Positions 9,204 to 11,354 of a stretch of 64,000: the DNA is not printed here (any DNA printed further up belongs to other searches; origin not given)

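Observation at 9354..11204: Ketopantoate-reductase-like domain fused to a [4Fe-4S] activase ATPase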

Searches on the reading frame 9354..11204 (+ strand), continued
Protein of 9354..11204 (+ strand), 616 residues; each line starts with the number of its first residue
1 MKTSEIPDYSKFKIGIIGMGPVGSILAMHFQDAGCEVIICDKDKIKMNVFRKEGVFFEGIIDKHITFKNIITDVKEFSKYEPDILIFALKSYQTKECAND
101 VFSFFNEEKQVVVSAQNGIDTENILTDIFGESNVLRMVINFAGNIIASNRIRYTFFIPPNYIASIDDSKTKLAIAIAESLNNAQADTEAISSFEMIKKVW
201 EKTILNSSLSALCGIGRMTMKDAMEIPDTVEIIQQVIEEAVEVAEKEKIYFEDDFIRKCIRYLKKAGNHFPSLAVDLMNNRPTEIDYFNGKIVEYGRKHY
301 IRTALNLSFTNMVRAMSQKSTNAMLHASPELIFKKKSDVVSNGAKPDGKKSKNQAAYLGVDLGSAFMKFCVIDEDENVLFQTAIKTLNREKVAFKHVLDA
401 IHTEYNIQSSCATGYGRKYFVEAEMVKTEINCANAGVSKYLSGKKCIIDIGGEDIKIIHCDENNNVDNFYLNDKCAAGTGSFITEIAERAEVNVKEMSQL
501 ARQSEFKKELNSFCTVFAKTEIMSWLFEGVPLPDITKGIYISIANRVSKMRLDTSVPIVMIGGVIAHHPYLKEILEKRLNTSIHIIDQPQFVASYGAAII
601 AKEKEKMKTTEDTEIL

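Call 11: find_related_loci(query=A1, collection=genome_contigs, flank=10000)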
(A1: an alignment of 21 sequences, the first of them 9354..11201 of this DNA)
Query A1 (616 aa) in genome_contigs; peptide patterns used: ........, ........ (x = any residue, [..] = any of these).
600 stretches matched a pattern (row limit reached: there are more); 600 encode a relative of the query (tblastn E <= 1e-3); the best 80 are kept; 80 distinct loci.
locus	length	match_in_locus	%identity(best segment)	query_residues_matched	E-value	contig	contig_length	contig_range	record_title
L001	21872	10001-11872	58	4-615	0e+0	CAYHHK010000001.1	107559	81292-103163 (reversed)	MAG TPA_asm: uncultured Flavobacteriales bacterium isolate ERP119702_co1_282 genome assembly, contig: NODE_102_length_10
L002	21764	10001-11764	58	13-603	0e+0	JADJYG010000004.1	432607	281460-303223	MAG: Saprospirales bacterium isolate Lyne_18-Q3-R50-59_BATAC.172 tig00006930-10-4317490, whole genome shotgun sequence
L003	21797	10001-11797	57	13-615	0e+0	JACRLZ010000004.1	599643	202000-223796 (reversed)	MAG: Sphingobacteriales bacterium isolate NC_groundwater_1894_Pr3_B-0.1um_41_15 SR2-18-B1_coassembly_202655, whole genom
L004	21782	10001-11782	55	8-602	0e+0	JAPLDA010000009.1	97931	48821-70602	MAG: Bacteroidetes bacterium isolate LacPavin_0818_WC45_MAG_44_19 LacPavin_0818_WC45_scaffold_347085, whole genome shotg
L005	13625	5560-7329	55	13-603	0e+0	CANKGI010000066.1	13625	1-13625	MAG: Bacteroidetes bacterium isolate RH-9nov16-162 genome assembly, contig: RH-9nov16-C9826, whole genome shotgun sequen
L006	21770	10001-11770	55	13-603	0e+0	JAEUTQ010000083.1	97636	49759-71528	MAG: Bacteroidia bacterium isolate new MAG-333 k141_4123362, whole genome shotgun sequence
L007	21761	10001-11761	55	14-601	0e+0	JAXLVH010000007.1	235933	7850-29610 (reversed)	MAG: Flavobacteriales bacterium isolate STL-BAC51 C2.61.fa-7, whole genome shotgun sequence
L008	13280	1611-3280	58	8-603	0e+0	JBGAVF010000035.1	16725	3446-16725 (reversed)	MAG: Bacteroidia bacterium isolate MAG_MBR_H10.30 MBRH10-30_opera_contig_11366, whole genome shotgun sequence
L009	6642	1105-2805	42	11-602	9e-158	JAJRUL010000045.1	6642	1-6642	MAG: Candidatus Zixiibacteriota bacterium isolate Dive96_bin10.185 k141_1091536, whole genome shotgun sequence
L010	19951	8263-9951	42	10-606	2e-155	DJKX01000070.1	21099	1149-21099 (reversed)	MAG TPA_asm: Candidatus Marinimicrobia bacterium UBA6531 UBA6531_contig_2353, whole genome shotgun sequence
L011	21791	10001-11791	56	13-610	0e+0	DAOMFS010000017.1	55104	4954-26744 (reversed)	MAG TPA_asm: Bacteroidia bacterium isolate AMR_MDS_4996 NODE_163_length_55104_cov_6.875765, whole genome shotgun sequenc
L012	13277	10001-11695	39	11-602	5e-139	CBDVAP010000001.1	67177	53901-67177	MAG TPA_asm: uncultured bacterium isolate SRR22302374_metabat2_57 genome assembly, contig: ERZ26661914.119, whole genome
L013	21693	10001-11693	52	4-605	3e-140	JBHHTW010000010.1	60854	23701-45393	MAG: Fidelibacterota bacterium isolate S.9.sp2_bin.29 NODE_41_length_60854_cov_14.341502, whole genome shotgun sequence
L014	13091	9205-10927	50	7-608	4e-141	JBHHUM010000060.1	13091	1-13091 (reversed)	MAG: Fidelibacterota bacterium isolate S.5.sp3_bin.18 NODE_1551_length_13091_cov_6.921218, whole genome shotgun sequence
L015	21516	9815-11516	42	11-604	6e-141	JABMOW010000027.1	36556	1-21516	MAG: Candidatus Neomarinimicrobiota bacterium isolate bin.70 k141_1740505, whole genome shotgun sequence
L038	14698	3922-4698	32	347-601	6e-38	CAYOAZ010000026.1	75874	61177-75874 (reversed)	MAG TPA_asm: uncultured Anaerolineae bacterium isolate binchicken_co219_180 genome assembly, contig: k141_1257178, whole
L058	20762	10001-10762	36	353-601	2e-36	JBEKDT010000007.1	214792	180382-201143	MAG: Desulfomonilia bacterium isolate SPRUCE 18 SPRUCE_18_7, whole genome shotgun sequence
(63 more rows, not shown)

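Call 17: search_solved_structures(query=window:9354-11201:+, max_evalue=0.001, show_alignments=3)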
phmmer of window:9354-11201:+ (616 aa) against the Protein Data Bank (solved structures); distinct sequences matched with E-value up to 0.001: 20.
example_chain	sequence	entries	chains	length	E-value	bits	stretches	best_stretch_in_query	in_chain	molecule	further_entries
4eht_A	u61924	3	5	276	9.9e-41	143.4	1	358-608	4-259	Activator of 2-hydroxyisocaproyl-CoA dehydratase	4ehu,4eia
9gai_D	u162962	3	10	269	2.9e-35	125.3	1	359-602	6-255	3-methylbenzoyl-CoA reductase alpha subunit MbdQ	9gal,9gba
1hux_A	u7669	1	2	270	1e-34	123.6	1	358-605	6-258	ACTIVATOR OF (R)-2-HYDROXYGLUTARYL-COA DEHYDRATASE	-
7yyl_E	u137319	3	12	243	8.4e-31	110.6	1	357-603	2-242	Putative CoA-substrate-specific enzyme activase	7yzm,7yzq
9gai_C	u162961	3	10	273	6e-27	97.9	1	358-602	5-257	3-methylbenzoyl-CoA reductase delta subunit MbdP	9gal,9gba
2ew2_A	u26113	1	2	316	1.6e-21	80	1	12-315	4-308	2-dehydropantoate 2-reductase, putative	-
3wfi_A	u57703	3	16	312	1.6e-16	63.5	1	13-316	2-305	2-dehydropantoate 2-reductase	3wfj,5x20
8wl1_A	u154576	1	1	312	2.2e-15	59.7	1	12-318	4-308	2-dehydropantoate 2-reductase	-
8wl3_A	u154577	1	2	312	2.8e-15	59.4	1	12-318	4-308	2-dehydropantoate 2-reductase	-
8wl4_A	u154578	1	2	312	4.4e-15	58.7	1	12-318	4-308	2-dehydropantoate 2-reductase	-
5ayv_A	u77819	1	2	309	2.7e-13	52.8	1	13-308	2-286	2-dehydropantoate 2-reductase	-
5hws_A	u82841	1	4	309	2.8e-13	52.7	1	13-308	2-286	2-dehydropantoate 2-reductase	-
3hwr_A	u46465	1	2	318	7.1e-10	41.5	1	11-319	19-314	2-dehydropantoate 2-reductase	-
4ol9_A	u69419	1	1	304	7.8e-07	31.5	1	14-309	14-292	Putative 2-dehydropantoate 2-reductase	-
3g17_A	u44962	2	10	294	2.5e-06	29.8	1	69-319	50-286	Similar to 2-dehydropantoate 2-reductase | 2-dehydropantoate 2-reductase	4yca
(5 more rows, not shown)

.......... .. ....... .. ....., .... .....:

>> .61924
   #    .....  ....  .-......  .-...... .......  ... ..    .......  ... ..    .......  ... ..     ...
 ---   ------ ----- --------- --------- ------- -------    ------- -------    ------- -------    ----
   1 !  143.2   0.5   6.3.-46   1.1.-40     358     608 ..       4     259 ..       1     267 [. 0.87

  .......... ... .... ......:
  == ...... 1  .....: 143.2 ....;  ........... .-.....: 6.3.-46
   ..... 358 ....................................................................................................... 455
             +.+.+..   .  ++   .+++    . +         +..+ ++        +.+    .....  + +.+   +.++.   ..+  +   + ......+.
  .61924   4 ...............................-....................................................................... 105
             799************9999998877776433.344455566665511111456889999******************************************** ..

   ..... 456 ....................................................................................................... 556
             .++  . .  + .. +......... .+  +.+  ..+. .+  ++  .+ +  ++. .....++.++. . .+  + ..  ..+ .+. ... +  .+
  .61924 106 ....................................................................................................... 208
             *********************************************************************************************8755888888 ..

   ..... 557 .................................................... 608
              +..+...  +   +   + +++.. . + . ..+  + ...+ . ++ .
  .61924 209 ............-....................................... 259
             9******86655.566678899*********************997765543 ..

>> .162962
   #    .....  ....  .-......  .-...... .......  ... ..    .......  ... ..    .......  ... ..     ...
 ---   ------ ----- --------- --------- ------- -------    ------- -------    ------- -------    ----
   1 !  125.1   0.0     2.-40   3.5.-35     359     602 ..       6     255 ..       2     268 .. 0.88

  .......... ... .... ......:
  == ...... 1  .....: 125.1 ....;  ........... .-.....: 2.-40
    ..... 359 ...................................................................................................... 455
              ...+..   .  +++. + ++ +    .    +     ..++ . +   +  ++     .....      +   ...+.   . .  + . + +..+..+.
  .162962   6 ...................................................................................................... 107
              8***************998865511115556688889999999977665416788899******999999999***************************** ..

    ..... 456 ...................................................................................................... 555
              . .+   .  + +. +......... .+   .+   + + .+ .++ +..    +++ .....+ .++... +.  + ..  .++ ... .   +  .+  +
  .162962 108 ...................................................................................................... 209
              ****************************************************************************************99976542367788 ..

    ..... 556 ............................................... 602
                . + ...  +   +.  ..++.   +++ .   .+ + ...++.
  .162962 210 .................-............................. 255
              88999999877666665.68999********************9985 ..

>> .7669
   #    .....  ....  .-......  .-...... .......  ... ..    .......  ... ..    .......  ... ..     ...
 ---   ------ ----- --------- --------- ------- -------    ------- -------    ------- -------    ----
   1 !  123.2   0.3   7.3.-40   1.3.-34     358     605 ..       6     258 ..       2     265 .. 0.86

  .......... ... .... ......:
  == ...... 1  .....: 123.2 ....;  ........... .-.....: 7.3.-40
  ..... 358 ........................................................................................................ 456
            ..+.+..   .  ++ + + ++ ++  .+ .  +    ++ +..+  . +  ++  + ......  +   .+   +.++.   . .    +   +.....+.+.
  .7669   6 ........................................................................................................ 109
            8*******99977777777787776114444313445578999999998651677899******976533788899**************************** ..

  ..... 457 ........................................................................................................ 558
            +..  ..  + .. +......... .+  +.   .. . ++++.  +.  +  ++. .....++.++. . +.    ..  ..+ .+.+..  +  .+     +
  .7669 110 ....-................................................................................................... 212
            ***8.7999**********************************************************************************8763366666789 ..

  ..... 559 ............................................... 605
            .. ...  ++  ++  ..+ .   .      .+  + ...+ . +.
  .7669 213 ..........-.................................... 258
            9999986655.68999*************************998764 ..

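Call 34: predict_structure(alignment_id=A1)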
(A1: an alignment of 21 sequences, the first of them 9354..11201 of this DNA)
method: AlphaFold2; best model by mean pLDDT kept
length: 616 residues; sequences in the alignment: 21
mean_pLDDT: 74.1   pTM: 0.46
mean pLDDT of the five models: 74.1, 71.8, 70.5, 66.7, 64.4
residues with pLDDT >= 90: 91; 70-90: 329; 50-70: 120; < 50: 76
segments of 3 or more residues with pLDDT < 50: 1-6, 280-300, 321-349, 387-392, 416-419, 476-478, 514-517
pLDDT, mean of each block of 10 residues (from residue 1): 47 87 87 90 65 81 84 86 89 85 79 75 83 82 71 65 82 89 85 71 68 68 82 84 77 83 70 54 35 33 66 59 39 30 36 82 80 91 64 67 87 64 75 92 92 82 89 55 71 81 70 50 71 81 82 90 80 89 89 94 87 67
secondary structure, 60 per line:
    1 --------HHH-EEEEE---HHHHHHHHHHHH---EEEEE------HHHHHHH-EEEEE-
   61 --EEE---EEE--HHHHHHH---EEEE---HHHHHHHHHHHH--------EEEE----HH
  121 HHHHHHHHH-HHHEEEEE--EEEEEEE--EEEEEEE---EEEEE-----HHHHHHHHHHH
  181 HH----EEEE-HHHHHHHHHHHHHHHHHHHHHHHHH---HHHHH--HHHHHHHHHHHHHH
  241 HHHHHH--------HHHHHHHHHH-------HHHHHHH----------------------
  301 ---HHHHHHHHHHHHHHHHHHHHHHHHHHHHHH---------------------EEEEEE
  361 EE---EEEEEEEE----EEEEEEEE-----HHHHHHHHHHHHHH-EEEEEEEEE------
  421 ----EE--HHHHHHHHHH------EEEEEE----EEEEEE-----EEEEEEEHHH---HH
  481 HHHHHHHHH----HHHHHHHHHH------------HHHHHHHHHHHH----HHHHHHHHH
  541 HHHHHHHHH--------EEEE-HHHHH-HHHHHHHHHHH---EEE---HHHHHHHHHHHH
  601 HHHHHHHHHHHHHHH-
elements in order: E13-17 H21-32 E36-40 H47-53 E55-59 E63-65 E69-71 H74-80 E84-87 H91-102 E111-114 H119-129 E134-138 E141-147 E150-156 E160-164 H170-182 E187-190 H192-216 H220-224 H227-246 H255-264 H272-278 H304-333 E355-362 E366-373 E378-385 H391-404 E406-414 H429-438 E445-450 E455-460 E466-472 H479-489 H494-503 H516-527 H532-549 E558-561 H563-567 H569-579 E583-585 H589-615

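Call 38: search_protein_representatives(protein=window:9354-11201:+)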
Query: 616 residues. Proteins with E-value up to 0.001 (for the whole library): 8926; up to 1e-10: 3697; up to 1e-30: 479. The best 150 are listed.
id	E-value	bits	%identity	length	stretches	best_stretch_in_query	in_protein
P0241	4.4e-217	738.9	55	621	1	11-608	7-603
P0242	4.0e-148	511.2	44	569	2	350-605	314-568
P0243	2.0e-138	479.2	40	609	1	13-606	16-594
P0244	3.2e-121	422.4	53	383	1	78-466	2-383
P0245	3.0e-94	333.4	50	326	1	11-321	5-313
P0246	5.5e-87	309.4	53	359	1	13-292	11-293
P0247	9.9e-83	295.3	52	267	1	353-605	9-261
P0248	5.1e-80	286.4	44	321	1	11-325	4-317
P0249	3.3e-73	263.9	66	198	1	425-603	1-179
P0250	1.1e-66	242.4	37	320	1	10-319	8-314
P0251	1.8e-58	215.2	36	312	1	13-317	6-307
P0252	4.4e-56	207.3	35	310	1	11-315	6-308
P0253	3.7e-55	204.3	38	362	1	8-316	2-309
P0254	4.2e-55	204.1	35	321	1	12-318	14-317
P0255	9.2e-55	203.0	31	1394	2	312-606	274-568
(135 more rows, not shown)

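Call 39: find_encoding_contigs(protein=P0036, flank=10000, max_places=2)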
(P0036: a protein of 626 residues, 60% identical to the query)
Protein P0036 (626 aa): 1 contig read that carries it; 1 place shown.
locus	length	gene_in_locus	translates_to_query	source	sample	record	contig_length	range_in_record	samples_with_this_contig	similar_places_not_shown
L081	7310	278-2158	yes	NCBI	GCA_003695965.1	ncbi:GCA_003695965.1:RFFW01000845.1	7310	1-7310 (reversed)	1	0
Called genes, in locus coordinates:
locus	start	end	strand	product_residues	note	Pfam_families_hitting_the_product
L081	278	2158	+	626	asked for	PF02558:ApbA, PF03721:UDPG_MGDP_dh_N (faint), PF08546:ApbA_C, PF01869:BcrAD_BadFG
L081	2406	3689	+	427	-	PF00108:Thiolase_N, PF00109:ketoacyl-synt (faint), PF02803:Thiolase_C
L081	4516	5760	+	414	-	PF04055:Radical_SAM, PF13353:Fer4_12 (weak)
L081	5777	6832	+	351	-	PF08240:ADH_N, PF00107:ADH_zinc_N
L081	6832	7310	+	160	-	PF04055:Radical_SAM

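Call 40: find_encoding_contigs(protein=P0053, flank=10000, max_places=2)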
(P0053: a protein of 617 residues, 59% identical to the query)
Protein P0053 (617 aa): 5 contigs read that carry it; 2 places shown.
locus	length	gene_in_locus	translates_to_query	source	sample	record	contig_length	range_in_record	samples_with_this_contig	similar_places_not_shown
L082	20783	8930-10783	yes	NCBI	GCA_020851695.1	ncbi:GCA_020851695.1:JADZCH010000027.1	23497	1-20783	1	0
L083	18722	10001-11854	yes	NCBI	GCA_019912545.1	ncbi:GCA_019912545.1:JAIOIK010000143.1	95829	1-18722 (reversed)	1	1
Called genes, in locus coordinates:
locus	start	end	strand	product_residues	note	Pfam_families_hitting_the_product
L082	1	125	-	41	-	PF02625:XdhC_CoxI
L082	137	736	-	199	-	PF12804:NTP_transf_3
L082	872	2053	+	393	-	PF06050:HGD-D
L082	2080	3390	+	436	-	PF06050:HGD-D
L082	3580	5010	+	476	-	PF01869:BcrAD_BadFG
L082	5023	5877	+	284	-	PF01869:BcrAD_BadFG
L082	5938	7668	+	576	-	PF00501:AMP-binding, PF23562:AMP-binding_C_3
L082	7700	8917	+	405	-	PF06050:HGD-D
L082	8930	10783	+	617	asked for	PF02558:ApbA, PF03721:UDPG_MGDP_dh_N (weak), PF08546:ApbA_C, PF01869:BcrAD_BadFG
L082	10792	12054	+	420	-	PF00108:Thiolase_N, PF02803:Thiolase_C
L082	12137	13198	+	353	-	PF08240:ADH_N, PF00107:ADH_zinc_N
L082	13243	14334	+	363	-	PF00378:ECH_1, PF16113:ECH_2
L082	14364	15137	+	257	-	PF00378:ECH_1, PF16113:ECH_2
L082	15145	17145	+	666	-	PF02737:3HCDH_N, PF00725:3HCDH, PF00378:ECH_1, PF16113:ECH_2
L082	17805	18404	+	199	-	PF01814:Hemerythrin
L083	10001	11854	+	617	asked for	PF02558:ApbA, PF03721:UDPG_MGDP_dh_N (weak), PF08546:ApbA_C, PF01869:BcrAD_BadFG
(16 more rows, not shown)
